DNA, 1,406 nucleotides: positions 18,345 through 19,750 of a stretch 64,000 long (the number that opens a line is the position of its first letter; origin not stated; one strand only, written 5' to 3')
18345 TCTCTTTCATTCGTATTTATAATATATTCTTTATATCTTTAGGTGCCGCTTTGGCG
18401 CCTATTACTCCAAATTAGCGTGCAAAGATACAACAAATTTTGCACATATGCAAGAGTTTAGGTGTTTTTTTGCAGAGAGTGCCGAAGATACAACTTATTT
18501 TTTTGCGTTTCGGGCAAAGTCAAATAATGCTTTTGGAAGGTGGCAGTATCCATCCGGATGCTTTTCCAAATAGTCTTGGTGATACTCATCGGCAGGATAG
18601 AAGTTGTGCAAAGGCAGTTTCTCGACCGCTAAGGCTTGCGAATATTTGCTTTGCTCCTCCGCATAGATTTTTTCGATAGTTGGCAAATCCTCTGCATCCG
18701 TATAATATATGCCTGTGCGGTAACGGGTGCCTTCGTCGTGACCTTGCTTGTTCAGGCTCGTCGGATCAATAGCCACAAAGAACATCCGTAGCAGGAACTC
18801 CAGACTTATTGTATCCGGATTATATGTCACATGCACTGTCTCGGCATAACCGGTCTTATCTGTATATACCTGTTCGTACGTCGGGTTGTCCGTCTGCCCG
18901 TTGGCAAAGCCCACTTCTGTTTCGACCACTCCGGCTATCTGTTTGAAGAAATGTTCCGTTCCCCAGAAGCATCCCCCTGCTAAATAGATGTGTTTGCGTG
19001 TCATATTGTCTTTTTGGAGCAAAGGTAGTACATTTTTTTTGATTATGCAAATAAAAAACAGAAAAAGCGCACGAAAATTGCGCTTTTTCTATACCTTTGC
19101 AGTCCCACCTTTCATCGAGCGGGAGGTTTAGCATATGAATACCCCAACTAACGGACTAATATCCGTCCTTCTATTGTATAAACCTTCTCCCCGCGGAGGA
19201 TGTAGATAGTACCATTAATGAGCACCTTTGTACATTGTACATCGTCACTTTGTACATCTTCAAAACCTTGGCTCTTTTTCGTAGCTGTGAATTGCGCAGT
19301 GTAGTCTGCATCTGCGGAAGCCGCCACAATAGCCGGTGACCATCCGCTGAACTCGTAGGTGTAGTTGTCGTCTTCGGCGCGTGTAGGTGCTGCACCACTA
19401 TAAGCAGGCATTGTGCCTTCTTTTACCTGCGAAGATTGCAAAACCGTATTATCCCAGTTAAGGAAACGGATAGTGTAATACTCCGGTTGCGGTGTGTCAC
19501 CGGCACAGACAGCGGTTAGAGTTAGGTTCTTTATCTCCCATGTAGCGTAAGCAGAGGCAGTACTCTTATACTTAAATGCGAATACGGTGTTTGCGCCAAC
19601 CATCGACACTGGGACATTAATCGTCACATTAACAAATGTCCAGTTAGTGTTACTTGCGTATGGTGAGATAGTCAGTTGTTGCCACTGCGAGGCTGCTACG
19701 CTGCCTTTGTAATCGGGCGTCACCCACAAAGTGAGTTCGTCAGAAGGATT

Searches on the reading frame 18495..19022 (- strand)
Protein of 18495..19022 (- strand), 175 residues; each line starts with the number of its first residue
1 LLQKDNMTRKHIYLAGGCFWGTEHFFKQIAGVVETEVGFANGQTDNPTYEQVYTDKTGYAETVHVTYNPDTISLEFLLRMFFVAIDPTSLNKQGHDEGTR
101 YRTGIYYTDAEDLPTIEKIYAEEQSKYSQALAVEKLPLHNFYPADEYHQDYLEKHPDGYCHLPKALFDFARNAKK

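Call 9: search_protein_families(library=pfam, proteins=[window:18495-19022:-])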
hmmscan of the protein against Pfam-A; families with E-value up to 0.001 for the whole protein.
window:18495-19022:- (175 aa): 1 family
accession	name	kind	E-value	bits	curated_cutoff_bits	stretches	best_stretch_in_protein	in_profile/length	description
PF01625.27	PMSR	-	1.9e-59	200.7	23.7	1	12-161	2-153/153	Peptide methionine sulfoxide reductase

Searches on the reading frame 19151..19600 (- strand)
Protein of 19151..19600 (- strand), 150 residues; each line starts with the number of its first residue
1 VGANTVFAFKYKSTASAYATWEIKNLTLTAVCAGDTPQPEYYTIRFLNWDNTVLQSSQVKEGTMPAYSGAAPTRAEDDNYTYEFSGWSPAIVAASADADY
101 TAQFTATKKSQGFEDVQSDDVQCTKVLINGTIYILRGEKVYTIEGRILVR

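Call 92: search_protein_families(library=pfam, proteins=[window:19151-19600:-], max_evalue=1)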
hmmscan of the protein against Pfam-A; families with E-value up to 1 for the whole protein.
window:19151-19600:- (150 aa): 1 family
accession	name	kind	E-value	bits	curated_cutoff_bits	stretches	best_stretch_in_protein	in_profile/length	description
PF19797.4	DUF6281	-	0.05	14.2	28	1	75-110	52-87/100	Family of unknown function (DUF6281)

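Call 93: search_protein_families(library=ncbifam, proteins=[window:19151-19600:-], max_evalue=0.1)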
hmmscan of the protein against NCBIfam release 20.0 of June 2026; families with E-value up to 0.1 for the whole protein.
window:19151-19600:- (150 aa): 0 families
